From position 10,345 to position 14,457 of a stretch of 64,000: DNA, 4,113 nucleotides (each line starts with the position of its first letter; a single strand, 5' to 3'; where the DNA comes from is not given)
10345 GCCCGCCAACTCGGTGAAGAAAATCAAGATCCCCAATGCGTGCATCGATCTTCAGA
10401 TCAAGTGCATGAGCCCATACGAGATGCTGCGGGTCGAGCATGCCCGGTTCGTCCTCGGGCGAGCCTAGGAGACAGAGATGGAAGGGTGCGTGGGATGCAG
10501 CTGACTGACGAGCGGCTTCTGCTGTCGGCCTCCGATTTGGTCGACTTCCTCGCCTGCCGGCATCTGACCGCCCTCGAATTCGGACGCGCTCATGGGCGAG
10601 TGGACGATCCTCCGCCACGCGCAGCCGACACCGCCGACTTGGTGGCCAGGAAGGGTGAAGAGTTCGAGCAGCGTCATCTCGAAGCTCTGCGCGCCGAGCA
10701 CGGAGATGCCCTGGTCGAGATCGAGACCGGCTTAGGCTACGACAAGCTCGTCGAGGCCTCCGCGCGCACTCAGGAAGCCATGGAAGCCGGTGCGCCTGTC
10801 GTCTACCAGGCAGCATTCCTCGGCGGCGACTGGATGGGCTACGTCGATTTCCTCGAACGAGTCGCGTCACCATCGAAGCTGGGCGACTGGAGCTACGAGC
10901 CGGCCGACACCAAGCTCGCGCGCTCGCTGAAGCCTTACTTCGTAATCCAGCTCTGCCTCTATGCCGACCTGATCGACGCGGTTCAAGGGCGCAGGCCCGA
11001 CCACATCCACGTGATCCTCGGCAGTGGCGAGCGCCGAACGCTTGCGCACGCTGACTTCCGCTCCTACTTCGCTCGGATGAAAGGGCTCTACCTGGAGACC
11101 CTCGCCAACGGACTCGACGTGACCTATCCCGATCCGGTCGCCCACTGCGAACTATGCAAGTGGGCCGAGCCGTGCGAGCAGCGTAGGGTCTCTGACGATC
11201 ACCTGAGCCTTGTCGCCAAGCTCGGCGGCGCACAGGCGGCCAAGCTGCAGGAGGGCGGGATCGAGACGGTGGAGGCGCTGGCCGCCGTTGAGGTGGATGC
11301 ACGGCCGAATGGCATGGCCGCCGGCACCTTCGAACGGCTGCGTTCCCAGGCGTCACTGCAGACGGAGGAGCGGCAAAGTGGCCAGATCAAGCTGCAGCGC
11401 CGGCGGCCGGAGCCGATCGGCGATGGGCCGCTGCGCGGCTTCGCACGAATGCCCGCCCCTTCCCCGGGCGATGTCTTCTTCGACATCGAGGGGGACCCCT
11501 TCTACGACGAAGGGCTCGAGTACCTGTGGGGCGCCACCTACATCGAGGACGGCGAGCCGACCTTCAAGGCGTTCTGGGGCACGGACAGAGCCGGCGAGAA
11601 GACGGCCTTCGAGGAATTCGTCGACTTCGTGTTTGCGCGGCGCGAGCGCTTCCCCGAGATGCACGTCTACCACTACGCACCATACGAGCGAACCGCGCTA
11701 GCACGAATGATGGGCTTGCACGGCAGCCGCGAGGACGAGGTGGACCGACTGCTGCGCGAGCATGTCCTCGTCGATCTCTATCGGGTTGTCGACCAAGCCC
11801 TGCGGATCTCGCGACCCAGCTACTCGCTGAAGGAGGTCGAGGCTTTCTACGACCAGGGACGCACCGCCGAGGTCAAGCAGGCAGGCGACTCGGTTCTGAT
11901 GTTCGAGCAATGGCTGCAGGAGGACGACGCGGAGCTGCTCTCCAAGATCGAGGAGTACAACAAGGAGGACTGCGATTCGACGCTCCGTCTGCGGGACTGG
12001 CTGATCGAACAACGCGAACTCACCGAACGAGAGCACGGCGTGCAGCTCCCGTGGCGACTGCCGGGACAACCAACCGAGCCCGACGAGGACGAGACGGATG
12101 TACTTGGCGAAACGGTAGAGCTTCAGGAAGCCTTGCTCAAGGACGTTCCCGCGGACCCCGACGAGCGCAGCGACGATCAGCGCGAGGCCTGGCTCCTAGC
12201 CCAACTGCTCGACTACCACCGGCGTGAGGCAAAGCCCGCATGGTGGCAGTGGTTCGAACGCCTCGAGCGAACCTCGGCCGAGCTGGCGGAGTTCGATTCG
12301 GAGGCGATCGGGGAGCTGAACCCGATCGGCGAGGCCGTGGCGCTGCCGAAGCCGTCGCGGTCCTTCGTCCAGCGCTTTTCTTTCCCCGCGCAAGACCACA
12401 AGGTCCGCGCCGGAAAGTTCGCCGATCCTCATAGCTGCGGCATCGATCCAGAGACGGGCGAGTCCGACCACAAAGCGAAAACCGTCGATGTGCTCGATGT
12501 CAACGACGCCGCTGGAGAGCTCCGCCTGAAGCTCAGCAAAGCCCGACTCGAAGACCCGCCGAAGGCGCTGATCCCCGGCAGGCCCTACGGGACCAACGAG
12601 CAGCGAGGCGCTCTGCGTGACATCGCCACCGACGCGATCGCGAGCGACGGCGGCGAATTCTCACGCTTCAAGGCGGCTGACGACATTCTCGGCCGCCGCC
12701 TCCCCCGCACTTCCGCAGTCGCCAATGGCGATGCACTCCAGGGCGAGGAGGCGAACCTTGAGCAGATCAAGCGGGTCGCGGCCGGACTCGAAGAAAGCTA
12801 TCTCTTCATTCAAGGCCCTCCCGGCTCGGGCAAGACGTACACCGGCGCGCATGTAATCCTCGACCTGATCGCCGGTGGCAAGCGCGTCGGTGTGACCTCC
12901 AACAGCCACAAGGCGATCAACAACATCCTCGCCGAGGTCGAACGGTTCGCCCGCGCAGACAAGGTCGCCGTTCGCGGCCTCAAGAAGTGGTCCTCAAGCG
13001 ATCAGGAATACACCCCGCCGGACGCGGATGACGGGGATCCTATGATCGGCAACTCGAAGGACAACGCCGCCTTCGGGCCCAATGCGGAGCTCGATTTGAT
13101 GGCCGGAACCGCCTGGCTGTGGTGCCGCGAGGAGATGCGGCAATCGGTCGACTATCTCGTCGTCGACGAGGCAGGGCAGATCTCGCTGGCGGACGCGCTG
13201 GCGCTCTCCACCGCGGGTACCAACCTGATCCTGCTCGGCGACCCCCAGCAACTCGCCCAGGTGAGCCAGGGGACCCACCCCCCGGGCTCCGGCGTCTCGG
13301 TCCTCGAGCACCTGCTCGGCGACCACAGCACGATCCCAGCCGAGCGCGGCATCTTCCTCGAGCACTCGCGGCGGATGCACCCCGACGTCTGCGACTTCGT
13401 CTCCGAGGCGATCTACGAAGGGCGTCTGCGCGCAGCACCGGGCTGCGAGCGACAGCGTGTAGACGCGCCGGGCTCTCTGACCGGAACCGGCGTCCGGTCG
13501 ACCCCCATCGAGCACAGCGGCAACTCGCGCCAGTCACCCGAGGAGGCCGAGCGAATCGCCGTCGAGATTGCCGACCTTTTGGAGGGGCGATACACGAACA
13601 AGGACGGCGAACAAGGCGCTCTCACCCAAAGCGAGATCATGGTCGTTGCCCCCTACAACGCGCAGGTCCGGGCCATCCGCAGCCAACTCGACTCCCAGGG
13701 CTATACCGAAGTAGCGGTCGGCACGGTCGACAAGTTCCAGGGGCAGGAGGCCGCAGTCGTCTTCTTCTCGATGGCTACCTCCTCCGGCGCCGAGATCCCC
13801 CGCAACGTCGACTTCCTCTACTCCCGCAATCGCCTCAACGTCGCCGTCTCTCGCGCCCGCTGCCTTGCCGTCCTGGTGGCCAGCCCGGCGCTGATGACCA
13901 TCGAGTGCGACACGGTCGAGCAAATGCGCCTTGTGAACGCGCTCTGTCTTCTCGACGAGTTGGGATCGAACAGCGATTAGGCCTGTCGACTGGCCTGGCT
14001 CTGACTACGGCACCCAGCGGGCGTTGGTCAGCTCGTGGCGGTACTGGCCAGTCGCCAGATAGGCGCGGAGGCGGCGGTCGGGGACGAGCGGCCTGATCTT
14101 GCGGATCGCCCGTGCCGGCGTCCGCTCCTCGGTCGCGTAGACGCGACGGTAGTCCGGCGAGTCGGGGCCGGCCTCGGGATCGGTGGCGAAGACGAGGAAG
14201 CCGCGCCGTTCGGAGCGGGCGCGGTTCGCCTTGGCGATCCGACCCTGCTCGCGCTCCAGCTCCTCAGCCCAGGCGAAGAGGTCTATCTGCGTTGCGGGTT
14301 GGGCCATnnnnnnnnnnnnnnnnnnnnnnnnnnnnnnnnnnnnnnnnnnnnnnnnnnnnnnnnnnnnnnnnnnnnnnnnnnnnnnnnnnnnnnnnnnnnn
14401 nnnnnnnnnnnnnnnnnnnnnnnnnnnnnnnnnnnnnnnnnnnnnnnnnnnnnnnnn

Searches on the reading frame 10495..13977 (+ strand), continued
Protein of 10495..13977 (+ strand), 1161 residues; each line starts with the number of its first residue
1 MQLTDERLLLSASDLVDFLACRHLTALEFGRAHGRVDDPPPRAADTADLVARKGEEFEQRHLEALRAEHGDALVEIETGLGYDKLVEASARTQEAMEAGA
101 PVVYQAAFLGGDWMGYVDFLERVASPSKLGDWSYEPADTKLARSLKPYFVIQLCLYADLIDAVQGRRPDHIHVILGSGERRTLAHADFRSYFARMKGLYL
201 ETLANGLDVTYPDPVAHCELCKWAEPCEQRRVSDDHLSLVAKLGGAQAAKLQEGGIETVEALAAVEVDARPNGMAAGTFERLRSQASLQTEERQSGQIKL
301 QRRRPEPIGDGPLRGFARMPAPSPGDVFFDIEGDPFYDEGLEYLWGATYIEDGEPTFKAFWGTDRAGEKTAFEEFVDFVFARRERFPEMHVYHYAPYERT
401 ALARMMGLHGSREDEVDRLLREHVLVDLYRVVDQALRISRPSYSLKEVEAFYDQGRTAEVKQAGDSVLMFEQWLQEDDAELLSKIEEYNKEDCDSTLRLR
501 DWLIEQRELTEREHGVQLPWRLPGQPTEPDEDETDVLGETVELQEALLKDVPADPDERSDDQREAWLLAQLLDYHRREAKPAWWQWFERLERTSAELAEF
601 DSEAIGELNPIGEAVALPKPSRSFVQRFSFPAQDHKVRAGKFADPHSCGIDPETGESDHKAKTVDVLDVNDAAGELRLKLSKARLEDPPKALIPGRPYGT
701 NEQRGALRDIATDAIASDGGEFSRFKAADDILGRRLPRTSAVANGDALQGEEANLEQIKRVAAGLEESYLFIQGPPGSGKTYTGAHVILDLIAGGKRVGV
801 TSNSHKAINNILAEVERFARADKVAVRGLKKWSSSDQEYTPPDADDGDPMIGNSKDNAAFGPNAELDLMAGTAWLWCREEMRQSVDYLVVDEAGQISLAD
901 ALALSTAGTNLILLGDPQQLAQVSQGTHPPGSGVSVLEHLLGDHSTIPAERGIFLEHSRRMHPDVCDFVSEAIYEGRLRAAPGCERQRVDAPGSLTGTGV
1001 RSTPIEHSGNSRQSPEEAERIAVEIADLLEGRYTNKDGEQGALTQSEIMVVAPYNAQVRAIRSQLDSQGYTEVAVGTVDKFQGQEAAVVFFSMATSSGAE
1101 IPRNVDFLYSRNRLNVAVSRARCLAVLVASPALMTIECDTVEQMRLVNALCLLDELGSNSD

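Call 66: search_protein_families(library=padloc, proteins=[L172:5108-7354:+, L172:7354-8661:+, L174:11999-13483:+, L082:11504-12553:+, L082:12658-13278:+], max_evalue=0.00001)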
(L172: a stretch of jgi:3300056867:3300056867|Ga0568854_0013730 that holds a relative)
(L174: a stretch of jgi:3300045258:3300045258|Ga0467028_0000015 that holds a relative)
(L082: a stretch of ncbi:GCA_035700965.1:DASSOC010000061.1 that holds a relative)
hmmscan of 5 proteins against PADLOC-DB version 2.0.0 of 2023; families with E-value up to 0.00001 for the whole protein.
L172:5108-7354:+ (749 aa): 1 family
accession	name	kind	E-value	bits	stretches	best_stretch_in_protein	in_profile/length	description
PDLC03958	SngA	-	4.6e-76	255.5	1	51-747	30-523/528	-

L172:7354-8661:+ (436 aa): 2 families
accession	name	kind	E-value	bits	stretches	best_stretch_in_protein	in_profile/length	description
PDLC03959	SngB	-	2.6e-174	578.4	1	4-423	3-427/439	-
PDLC02494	BrxD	-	3.6e-44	149.6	1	7-397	4-402/440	BrxD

L174:11999-13483:+ (495 aa): 47 families (the best 25 are shown)
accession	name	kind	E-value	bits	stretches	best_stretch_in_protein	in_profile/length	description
PDLC03960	SngC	-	2.2e-195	649.5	1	21-493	3-466/720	-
PDLC02503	BrxHI|BrxHII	-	3.2e-100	334.4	1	26-491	7-429/698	BrxHI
PDLC02501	BrxHI|BrxHII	-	5.4e-65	218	1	37-466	18-406/925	BrxHI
PDLC02897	DpdJ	-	1.2e-31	107.4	1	22-403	80-465/1570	DpdJ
PDLC00037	DruE3|DruE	-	2.3e-19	66.7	2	51-225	110-310/2055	SNF2 family N-terminal domain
PDLC00035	DruE3|DruE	-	2.6e-19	66.5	2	56-225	117-310/1460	SNF2 family N-terminal domain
PDLC00036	DruE3|DruE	-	3.9e-17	58.7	1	53-197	103-265/2023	SNF2 family N-terminal domain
PDLC02896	DpdJ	-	1.2e-16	57.7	1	136-236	331-434/1487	DpdJ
PDLC02864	DpdF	-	2.5e-15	54.3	1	38-400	18-339/610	DpdF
PDLC00192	HamB1|HamB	-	9e-15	51.4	1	43-214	269-434/1104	DEAD-box helicase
PDLC01252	Cas3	-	3.2e-14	51.1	1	61-389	2-288/324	CAS-I; effector_G3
PDLC00013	DruE1|DruE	-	1.4e-13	47.7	1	46-114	95-170/1776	SNF2 family N-terminal domain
PDLC00194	HamB1|HamB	-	2.2e-13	47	1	45-224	231-403/995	DEAD-box helicase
PDLC00188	HamB1|HamB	-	3.2e-13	46.7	1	62-232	262-427/1037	DEAD-box helicase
PDLC00051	DruE4|DruE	-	5.2e-13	45.4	0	40-85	90-135/1829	SNF2 family N-terminal domain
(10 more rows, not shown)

L082:11504-12553:+ (350 aa): 5 families
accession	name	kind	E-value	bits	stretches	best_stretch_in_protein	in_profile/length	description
PDLC04909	PDC-S11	-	9.1e-129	428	1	1-344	1-342/347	-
PDLC04915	PDC-S11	-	2e-88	295.2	1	1-235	1-234/379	-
PDLC04913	PDC-S11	-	2.7e-58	195.8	1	10-219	10-219/375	-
PDLC04910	PDC-S11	-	1.7e-43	147.3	1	13-216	13-215/359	-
PDLC04916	PDC-S11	-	1.7e-33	114.2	1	15-216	13-201/358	-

L082:12658-13278:+ (207 aa): 0 families

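Call 67: find_related_loci(query=A1, collection=viral_contigs, flank=5000)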
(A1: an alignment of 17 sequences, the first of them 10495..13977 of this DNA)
Query A1 (1161 aa) in viral_contigs; peptide patterns used: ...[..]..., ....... (x = any residue, [..] = any of these).
74 stretches matched a pattern; 13 encode a relative of the query (tblastn E <= 1e-3); 13 distinct loci.
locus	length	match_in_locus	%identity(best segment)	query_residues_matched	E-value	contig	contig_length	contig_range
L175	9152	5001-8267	41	8-1156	0e+0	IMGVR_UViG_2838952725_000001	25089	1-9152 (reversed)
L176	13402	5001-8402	39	1-1158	0e+0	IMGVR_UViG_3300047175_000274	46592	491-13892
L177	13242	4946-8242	40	1-1159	0e+0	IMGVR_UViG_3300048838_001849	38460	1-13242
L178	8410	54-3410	38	10-1156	0e+0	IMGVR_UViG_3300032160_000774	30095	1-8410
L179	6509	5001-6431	41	649-1155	1e-100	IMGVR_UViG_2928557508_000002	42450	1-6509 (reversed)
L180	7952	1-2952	37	155-1155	5e-179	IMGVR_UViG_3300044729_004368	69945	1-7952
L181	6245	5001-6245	41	2-427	3e-90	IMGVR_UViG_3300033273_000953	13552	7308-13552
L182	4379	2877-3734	49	871-1159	2e-81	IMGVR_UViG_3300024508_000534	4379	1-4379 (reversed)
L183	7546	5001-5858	49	871-1159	6e-81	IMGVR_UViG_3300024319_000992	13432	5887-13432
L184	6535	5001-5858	49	871-1159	1e-80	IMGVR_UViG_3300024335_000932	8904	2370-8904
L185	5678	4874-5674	50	882-1153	8e-75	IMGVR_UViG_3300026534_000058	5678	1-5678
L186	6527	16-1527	36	113-630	4e-73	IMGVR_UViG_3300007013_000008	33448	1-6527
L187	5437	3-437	50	1005-1153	2e-37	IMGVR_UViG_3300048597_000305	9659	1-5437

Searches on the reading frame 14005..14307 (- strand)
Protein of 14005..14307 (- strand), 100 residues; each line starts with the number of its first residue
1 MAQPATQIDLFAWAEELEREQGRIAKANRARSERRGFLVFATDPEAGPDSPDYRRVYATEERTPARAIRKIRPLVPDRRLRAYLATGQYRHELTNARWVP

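Call 11: search_protein_families(library=pfam, proteins=[window:14005-14307:-], max_evalue=0.001)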
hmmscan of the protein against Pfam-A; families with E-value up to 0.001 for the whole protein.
window:14005-14307:- (100 aa): 0 families

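Call 66: search_protein_families(library=padloc, proteins=[window:14008-14307:-], max_evalue=0.00001)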
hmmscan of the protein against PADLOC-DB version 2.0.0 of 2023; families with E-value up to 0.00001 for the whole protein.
window:14008-14307:- (100 aa): 0 families
